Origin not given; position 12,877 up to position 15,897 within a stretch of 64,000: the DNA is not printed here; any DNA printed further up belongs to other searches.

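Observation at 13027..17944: Cysteine-cluster-less molybdopterin-oxidoreductase-fold protein co-operonic with a cNMP-binding histidine kinase and a response regulator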

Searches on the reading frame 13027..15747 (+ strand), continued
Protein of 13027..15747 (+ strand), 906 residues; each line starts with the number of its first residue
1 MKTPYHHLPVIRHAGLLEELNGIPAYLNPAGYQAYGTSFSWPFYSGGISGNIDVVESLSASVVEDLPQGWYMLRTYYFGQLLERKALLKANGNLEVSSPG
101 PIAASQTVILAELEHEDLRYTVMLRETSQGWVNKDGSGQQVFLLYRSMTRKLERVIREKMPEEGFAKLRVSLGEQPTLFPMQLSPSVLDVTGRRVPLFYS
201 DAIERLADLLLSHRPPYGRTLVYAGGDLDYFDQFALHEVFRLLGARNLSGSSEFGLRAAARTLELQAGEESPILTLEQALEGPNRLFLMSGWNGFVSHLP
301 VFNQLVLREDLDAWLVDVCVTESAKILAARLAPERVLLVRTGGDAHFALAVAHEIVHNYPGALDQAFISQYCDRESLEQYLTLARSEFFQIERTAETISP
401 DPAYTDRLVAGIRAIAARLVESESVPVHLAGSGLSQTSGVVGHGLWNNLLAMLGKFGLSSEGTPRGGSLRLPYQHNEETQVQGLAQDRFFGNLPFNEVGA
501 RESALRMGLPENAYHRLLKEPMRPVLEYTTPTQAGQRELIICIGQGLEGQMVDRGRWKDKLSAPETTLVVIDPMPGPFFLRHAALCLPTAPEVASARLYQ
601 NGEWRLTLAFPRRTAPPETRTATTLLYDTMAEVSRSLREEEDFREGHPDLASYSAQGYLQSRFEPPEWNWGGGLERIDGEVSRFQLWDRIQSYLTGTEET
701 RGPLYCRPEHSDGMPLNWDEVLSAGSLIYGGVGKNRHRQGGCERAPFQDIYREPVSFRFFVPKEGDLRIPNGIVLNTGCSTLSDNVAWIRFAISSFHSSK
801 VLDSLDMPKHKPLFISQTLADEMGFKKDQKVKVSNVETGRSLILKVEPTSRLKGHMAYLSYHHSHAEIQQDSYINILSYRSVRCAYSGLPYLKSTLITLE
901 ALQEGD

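Call 82: search_protein_families(library=ncbifam, proteins=[P0221, P0224, P0228, P0231, P0232, P0235], max_evalue=1e-10)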
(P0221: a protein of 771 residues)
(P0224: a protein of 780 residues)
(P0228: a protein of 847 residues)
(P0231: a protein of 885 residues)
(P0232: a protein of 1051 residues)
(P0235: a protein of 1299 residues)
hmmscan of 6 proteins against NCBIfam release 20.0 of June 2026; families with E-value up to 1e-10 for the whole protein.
P0221 (771 aa): 18 families
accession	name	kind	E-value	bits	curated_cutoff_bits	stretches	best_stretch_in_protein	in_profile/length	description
TIGR01591.1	Fdh-alpha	equivalog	1.5e-77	261.2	666.25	1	7-496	2-482/672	formate dehydrogenase subunit alpha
NF047855.1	AssmNtatRedNasC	equivalog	9.3e-56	189.5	1100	1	33-492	61-504/708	assimilatory nitrate reductase catalytic subunit NasC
NF041323.1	Nitr_red_NasA_Halo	equivalog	1.7e-53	182.2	1000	1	45-502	43-480/673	assimilatory nitrate reductase NasA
NF010055.0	PRK13532.1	equivalog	1.3e-47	162.6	904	2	5-245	44-292/830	nitrate reductase catalytic subunit NapA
TIGR01706.1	NAPA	equivalog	5.4e-46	157.3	930.55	2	5-245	44-292/830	periplasmic nitrate reductase subunit alpha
TIGR02693.1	arsenite_ox_L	equivalog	6.2e-29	100.6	359.05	1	34-339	95-420/806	arsenate reductase (azurin) large subunit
TIGR01701.1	Fdhalpha-like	subfamily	6.1e-27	94.1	582.15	1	53-491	98-548/744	FdhF/YdeP family oxidoreductase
TIGR01553.1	formate-DH-alph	equivalog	4.8e-21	74.3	814.2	1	53-249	105-309/1009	formate dehydrogenase-N subunit alpha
NF041513.1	formate_DH_Act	exception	1.1e-18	66.5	1400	1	59-249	102-300/1067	formate dehydrogenase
TIGR00509.1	bisC_fam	subfamily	7.3e-18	64.2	1017.55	1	61-493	66-511/772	molybdopterin guanine dinucleotide-containing S/N-oxide reductase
TIGR02166.1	dmsA_ynfE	subfamily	3.3e-17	61.8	777.7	1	30-240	85-295/794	DMSO/selenate family reductase complex A subunit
TIGR03479.1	DMSO_red_II_alp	subfamily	4.9e-17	61.3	984.75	0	65-243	135-306/913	molybdopterin-dependent oxidoreductase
TIGR01973.1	NuoG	equivalog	1.4e-15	57.2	470.05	1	44-485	258-603/606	NADH-quinone oxidoreductase subunit NuoG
NF005895.0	PRK07860.1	equivalog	5.8e-15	54.4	802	0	343-497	510-663/811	NADH-quinone oxidoreductase subunit G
NF012032.0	PRK15488.1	equivalog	1.7e-12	46.2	694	0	54-455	98-487/759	thiosulfate reductase PhsA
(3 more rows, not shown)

P0224 (780 aa): 10 families
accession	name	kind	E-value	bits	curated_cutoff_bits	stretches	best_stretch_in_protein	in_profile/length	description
TIGR01591.1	Fdh-alpha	equivalog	1.9e-68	231.2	666.25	1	16-480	37-482/672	formate dehydrogenase subunit alpha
NF047855.1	AssmNtatRedNasC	equivalog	3.2e-47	161.2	1100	1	16-477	61-505/708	assimilatory nitrate reductase catalytic subunit NasC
NF041323.1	Nitr_red_NasA_Halo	equivalog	4.2e-44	151.1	1000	1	29-482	45-476/673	assimilatory nitrate reductase NasA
NF010055.0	PRK13532.1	equivalog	2.6e-42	145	904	2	35-226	104-291/830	nitrate reductase catalytic subunit NapA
TIGR01706.1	NAPA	equivalog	2e-41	142.2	930.55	2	35-226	104-291/830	periplasmic nitrate reductase subunit alpha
TIGR01701.1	Fdhalpha-like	subfamily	4.1e-32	111.2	582.15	1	46-482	112-556/744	FdhF/YdeP family oxidoreductase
TIGR02693.1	arsenite_ox_L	equivalog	2.3e-23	82.1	359.05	1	32-321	112-420/806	arsenate reductase (azurin) large subunit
NF041513.1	formate_DH_Act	exception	6.1e-15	54.1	1400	0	53-231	117-300/1067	formate dehydrogenase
TIGR01973.1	NuoG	equivalog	1.9e-12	46.8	470.05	1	33-471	266-605/606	NADH-quinone oxidoreductase subunit NuoG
TIGR01553.1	formate-DH-alph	equivalog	1.1e-11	43.3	814.2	0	37-231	108-309/1009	formate dehydrogenase-N subunit alpha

P0228 (847 aa): 15 families
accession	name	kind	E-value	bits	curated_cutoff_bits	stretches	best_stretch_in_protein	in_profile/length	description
TIGR01591.1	Fdh-alpha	equivalog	5.9e-73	246.1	666.25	1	47-512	31-483/672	formate dehydrogenase subunit alpha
NF047855.1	AssmNtatRedNasC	equivalog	4.8e-57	193.7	1100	2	67-510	73-507/708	assimilatory nitrate reductase catalytic subunit NasC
NF010055.0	PRK13532.1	equivalog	3.6e-55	187.6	904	2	263-507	325-571/830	nitrate reductase catalytic subunit NapA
TIGR01706.1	NAPA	equivalog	2.8e-54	184.7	930.55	2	265-507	327-571/830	periplasmic nitrate reductase subunit alpha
NF041323.1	Nitr_red_NasA_Halo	equivalog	9e-52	176.5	1000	1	69-511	49-474/673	assimilatory nitrate reductase NasA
TIGR02693.1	arsenite_ox_L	equivalog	3.2e-24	85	359.05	1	68-354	112-420/806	arsenate reductase (azurin) large subunit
TIGR01701.1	Fdhalpha-like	subfamily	4.1e-21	74.8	582.15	1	68-507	96-549/744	FdhF/YdeP family oxidoreductase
TIGR01973.1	NuoG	equivalog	3e-19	69.3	470.05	1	65-501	263-604/606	NADH-quinone oxidoreductase subunit NuoG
TIGR02166.1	dmsA_ynfE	subfamily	1.2e-17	63.2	777.7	1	70-509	103-559/794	DMSO/selenate family reductase complex A subunit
TIGR00509.1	bisC_fam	subfamily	4.5e-17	61.6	1017.55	1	77-510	65-513/772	molybdopterin guanine dinucleotide-containing S/N-oxide reductase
NF041513.1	formate_DH_Act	exception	9.9e-15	53.4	1400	0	36-258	68-292/1067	formate dehydrogenase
NF005895.0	PRK07860.1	equivalog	2.2e-14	52.4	802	0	361-513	513-664/811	NADH-quinone oxidoreductase subunit G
NF012032.0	PRK15488.1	equivalog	2.2e-14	52.4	694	1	65-291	92-309/759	thiosulfate reductase PhsA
TIGR03479.1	DMSO_red_II_alp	subfamily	1.3e-13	50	984.75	0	50-258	102-304/913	molybdopterin-dependent oxidoreductase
TIGR01553.1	formate-DH-alph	equivalog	9.4e-13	46.8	814.2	0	36-261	77-304/1009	formate dehydrogenase-N subunit alpha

P0231 (885 aa): 8 families
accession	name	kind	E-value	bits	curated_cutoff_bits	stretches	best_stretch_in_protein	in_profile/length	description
TIGR01591.1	Fdh-alpha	equivalog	2.6e-45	154.7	666.25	1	55-565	2-483/672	formate dehydrogenase subunit alpha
NF041323.1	Nitr_red_NasA_Halo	equivalog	9.2e-40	136.8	1000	1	113-567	50-477/673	assimilatory nitrate reductase NasA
NF047855.1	AssmNtatRedNasC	equivalog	2.9e-34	118.4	1100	1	54-561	23-505/708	assimilatory nitrate reductase catalytic subunit NasC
TIGR01706.1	NAPA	equivalog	3.5e-25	88.4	930.55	1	50-301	42-287/830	periplasmic nitrate reductase subunit alpha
NF010055.0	PRK13532.1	equivalog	2.5e-24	85.5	904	1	51-305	43-291/830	nitrate reductase catalytic subunit NapA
TIGR01701.1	Fdhalpha-like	subfamily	3.5e-18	65.2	582.15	0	114-250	99-231/744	FdhF/YdeP family oxidoreductase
TIGR02693.1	arsenite_ox_L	equivalog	6.9e-18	64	359.05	1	249-407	270-420/806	arsenate reductase (azurin) large subunit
TIGR01973.1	NuoG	equivalog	4.1e-12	45.7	470.05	1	51-555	214-605/606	NADH-quinone oxidoreductase subunit NuoG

P0232 (1051 aa): 8 families
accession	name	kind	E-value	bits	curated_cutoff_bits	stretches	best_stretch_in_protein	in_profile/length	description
TIGR01591.1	Fdh-alpha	equivalog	8.2e-40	136.5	666.25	1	69-581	2-484/672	formate dehydrogenase subunit alpha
NF041323.1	Nitr_red_NasA_Halo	equivalog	5.2e-38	131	1000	1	126-581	49-476/673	assimilatory nitrate reductase NasA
NF047855.1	AssmNtatRedNasC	equivalog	5.3e-34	117.5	1100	1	65-576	20-505/708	assimilatory nitrate reductase catalytic subunit NasC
NF010055.0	PRK13532.1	equivalog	8.3e-24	83.8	904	1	58-317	35-288/830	nitrate reductase catalytic subunit NapA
TIGR01706.1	NAPA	equivalog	5.3e-23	81.3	930.55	1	63-316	40-287/830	periplasmic nitrate reductase subunit alpha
TIGR02693.1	arsenite_ox_L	equivalog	5.1e-14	51.2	359.05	1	263-422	270-420/806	arsenate reductase (azurin) large subunit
TIGR01701.1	Fdhalpha-like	subfamily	3.1e-12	45.5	582.15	1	128-443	99-405/744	FdhF/YdeP family oxidoreductase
TIGR01973.1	NuoG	equivalog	3.6e-11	42.6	470.05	0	125-569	266-604/606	NADH-quinone oxidoreductase subunit NuoG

P0235 (1299 aa): 11 families
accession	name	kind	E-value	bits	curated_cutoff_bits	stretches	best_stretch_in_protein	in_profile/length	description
TIGR01591.1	Fdh-alpha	equivalog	1.7e-51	175.2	666.25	1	61-576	2-488/672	formate dehydrogenase subunit alpha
NF041323.1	Nitr_red_NasA_Halo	equivalog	3.7e-42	144.7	1000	1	118-574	49-478/673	assimilatory nitrate reductase NasA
NF047855.1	AssmNtatRedNasC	equivalog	1.4e-39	136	1100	1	58-568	21-506/708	assimilatory nitrate reductase catalytic subunit NasC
NF010055.0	PRK13532.1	equivalog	2.9e-26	92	904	1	51-247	36-229/830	nitrate reductase catalytic subunit NapA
TIGR01706.1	NAPA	equivalog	1.4e-24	86.5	930.55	1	58-246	43-228/830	periplasmic nitrate reductase subunit alpha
TIGR02693.1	arsenite_ox_L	equivalog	1e-18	66.7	359.05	0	249-413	264-420/806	arsenate reductase (azurin) large subunit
TIGR01701.1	Fdhalpha-like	subfamily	5e-17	61.3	582.15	1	119-488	98-459/744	FdhF/YdeP family oxidoreductase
TIGR03479.1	DMSO_red_II_alp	subfamily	4.4e-16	58.1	984.75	1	117-317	117-313/913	molybdopterin-dependent oxidoreductase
TIGR01973.1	NuoG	equivalog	2.2e-15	56.5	470.05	1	57-559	214-603/606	NADH-quinone oxidoreductase subunit NuoG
TIGR02166.1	dmsA_ynfE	subfamily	5.3e-12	44.6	777.7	0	114-417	98-408/794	DMSO/selenate family reductase complex A subunit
NF005895.0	PRK07860.1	equivalog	5.8e-11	41.1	802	0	117-256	288-421/811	NADH-quinone oxidoreductase subunit G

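Call 94: search_protein_families(library=pfam, alignment_id=A1, max_evalue=0.01)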
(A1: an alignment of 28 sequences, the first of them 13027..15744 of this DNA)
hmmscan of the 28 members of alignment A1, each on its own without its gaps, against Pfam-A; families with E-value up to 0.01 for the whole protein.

A. member 1, window:13027-15744:+ (906 aa): 1 family
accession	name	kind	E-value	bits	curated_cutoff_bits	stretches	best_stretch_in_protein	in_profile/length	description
PF01568.27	Molydop_binding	-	0.0028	18.1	26.8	1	805-895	24-109/110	Molydopterin dinucleotide binding domain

B. families by the number of members that match (of 28 scanned): 5 families
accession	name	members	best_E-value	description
PF01568.27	Molydop_binding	21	6e-14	Molydopterin dinucleotide binding domain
PF00175.26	NAD_binding_1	9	1.2e-20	Oxidoreductase NAD-binding domain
PF00970.30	FAD_binding_6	9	4.5e-17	Oxidoreductase FAD-binding domain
PF00111.32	Fer2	9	2.8e-14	2Fe-2S iron-sulfur cluster binding domain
PF08030.17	NAD_binding_6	3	8.8e-05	Ferric reductase NAD binding domain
